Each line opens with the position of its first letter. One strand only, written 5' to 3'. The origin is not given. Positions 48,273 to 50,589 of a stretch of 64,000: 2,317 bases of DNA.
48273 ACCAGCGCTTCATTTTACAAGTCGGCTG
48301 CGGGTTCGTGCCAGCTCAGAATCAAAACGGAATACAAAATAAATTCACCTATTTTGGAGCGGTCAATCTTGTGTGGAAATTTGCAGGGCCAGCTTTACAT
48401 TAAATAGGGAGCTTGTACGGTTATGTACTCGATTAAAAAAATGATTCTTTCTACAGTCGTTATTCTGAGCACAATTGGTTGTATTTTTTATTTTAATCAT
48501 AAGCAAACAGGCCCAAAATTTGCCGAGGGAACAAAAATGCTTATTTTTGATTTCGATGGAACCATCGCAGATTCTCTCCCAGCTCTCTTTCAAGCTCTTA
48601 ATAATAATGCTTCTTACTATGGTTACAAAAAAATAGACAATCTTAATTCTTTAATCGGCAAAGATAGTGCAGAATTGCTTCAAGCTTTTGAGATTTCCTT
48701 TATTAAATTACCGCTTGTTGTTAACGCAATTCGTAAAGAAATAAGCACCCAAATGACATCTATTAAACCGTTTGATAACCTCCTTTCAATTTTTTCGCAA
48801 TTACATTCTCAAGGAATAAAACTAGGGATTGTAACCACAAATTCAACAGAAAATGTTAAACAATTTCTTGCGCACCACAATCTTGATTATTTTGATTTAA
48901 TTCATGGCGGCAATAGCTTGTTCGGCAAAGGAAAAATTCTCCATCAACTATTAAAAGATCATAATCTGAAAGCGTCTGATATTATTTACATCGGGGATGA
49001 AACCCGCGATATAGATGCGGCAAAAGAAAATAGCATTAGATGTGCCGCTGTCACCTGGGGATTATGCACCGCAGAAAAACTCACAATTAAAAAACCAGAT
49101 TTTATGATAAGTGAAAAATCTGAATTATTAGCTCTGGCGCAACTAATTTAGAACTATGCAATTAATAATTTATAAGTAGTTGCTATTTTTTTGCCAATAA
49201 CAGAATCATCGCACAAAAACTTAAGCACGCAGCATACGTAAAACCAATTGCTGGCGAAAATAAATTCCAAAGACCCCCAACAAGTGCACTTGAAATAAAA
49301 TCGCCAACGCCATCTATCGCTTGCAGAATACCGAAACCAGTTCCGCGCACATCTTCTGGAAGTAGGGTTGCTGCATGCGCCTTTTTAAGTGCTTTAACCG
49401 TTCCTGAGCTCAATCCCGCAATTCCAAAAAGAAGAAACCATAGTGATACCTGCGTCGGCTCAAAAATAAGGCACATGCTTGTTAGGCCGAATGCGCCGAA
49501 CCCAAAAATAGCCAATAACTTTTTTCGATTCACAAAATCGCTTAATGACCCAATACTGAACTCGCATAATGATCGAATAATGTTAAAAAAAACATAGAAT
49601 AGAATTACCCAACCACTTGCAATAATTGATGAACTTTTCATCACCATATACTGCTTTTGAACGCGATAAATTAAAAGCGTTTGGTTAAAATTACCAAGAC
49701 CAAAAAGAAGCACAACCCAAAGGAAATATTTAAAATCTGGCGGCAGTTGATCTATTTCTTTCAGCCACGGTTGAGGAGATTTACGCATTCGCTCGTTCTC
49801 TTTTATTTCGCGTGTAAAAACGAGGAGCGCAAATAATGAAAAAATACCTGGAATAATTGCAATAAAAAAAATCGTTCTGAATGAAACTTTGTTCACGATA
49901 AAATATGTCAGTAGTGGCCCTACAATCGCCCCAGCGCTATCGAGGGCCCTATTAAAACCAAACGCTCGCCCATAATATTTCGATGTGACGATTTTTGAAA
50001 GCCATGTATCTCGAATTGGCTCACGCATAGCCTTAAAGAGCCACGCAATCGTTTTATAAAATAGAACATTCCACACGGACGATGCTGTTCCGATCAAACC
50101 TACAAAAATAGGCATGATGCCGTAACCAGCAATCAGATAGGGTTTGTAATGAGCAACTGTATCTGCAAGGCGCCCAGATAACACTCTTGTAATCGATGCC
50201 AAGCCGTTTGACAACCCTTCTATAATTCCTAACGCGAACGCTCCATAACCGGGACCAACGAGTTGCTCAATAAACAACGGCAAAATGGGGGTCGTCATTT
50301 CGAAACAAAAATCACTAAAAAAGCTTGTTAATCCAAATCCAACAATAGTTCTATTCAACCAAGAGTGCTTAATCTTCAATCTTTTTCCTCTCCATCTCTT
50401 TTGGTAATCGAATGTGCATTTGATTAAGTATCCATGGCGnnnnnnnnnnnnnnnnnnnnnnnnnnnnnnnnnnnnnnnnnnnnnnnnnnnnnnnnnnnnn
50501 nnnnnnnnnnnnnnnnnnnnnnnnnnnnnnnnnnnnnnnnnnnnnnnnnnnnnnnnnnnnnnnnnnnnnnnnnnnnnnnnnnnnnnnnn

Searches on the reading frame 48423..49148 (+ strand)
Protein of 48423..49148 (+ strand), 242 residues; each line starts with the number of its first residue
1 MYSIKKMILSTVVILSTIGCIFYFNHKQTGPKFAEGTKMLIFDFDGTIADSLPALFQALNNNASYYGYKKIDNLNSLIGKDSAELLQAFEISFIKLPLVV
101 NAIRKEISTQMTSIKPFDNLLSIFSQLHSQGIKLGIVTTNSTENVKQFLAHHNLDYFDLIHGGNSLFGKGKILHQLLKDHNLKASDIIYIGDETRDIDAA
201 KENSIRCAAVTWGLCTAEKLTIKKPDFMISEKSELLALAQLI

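Call 25: search_protein_families(library=pfam, proteins=[window:48423-49148:+], max_evalue=0.001)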
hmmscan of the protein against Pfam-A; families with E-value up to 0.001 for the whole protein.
window:48423-49148:+ (242 aa): 5 families
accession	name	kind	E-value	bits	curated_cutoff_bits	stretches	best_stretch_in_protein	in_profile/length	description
PF13419.12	HAD_2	-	1.3e-36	126.8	23.8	1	40-210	1-178/178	Haloacid dehalogenase-like hydrolase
PF00702.32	Hydrolase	-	3.8e-18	67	26.4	1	38-202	2-189/191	haloacid dehalogenase-like hydrolase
PF12710.13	HAD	-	2.7e-09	38.2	27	1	41-201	2-189/189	haloacid dehalogenase-like hydrolase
PF13242.12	Hydrolase_like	-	3.2e-06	27.4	22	1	172-229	9-69/75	HAD-hyrolase-like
PF08282.18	Hydrolase_3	-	2.3e-05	24.7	20.9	0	169-198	188-217/255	haloacid dehalogenase-like hydrolase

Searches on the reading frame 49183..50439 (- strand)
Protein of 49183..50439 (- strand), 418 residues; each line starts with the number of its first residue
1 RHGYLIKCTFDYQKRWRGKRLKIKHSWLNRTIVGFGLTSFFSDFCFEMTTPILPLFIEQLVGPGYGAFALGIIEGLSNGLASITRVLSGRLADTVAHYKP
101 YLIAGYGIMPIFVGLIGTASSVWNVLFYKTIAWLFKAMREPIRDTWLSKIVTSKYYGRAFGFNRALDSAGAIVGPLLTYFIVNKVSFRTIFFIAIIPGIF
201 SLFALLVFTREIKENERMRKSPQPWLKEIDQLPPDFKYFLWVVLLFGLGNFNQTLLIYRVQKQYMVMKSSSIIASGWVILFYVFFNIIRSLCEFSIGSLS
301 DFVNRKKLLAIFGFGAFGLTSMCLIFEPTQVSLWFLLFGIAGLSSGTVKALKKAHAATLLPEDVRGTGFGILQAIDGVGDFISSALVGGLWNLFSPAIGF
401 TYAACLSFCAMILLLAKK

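Call 25: search_protein_families(library=pfam, proteins=[window:49183-50439:-], max_evalue=0.001)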
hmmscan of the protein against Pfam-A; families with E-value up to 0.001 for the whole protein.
window:49183-50439:- (418 aa): 1 family
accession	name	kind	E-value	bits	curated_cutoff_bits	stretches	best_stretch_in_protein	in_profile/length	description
PF07690.21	MFS_1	-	5.1e-29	101.7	33.4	2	37-280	3-251/347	Major Facilitator Superfamily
